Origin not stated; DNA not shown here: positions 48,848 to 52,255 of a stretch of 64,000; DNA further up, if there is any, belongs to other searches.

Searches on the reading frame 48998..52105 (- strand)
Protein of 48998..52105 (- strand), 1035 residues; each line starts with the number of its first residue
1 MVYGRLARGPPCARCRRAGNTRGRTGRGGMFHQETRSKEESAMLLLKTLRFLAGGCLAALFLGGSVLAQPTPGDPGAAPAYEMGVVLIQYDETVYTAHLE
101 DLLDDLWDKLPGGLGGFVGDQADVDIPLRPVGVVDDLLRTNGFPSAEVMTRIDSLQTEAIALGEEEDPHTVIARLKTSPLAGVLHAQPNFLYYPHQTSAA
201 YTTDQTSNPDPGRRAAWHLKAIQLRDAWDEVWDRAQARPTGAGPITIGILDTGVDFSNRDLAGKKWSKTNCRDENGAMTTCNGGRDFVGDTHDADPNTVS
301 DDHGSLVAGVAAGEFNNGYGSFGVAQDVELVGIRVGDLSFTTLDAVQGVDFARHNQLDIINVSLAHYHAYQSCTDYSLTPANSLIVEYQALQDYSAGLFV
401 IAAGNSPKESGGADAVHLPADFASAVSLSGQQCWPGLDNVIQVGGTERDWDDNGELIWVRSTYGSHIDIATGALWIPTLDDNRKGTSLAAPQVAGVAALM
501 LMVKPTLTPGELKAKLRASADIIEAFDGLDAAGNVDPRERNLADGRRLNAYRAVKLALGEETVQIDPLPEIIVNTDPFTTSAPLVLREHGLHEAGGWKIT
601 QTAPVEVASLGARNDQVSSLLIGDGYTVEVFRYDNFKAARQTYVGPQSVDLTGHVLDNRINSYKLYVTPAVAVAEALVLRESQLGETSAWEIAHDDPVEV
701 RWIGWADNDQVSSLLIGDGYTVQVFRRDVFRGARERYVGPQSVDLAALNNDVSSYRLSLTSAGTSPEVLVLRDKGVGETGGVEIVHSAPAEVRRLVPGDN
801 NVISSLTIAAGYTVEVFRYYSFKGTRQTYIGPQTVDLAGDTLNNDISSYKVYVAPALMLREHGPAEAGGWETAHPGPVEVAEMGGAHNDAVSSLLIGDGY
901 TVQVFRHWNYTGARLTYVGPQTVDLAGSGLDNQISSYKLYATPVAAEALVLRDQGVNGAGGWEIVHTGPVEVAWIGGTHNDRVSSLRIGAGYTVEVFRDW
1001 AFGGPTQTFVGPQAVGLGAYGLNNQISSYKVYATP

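Call 27: search_protein_families(library=pfam, proteins=[window:48998-52105:-])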
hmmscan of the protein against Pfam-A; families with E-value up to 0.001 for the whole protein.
window:48998-52105:- (1035 aa): 4 families
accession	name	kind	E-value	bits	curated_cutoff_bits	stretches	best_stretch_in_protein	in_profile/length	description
PF00082.27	Peptidase_S8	-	9.5e-34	117.4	21.8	1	245-527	4-274/288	Subtilase family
PF08964.15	Crystall_3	-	4.5e-07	30.4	27.3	0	877-914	23-61/86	Beta/Gamma crystallin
PF03995.18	Inhibitor_I36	-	5.6e-07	29.8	21.1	0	961-1007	23-67/69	Peptidase inhibitor family I36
PF19347.4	DUF5925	-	1.7e-06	28.1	27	0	612-661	73-120/178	Domain of unknown function (DUF5925)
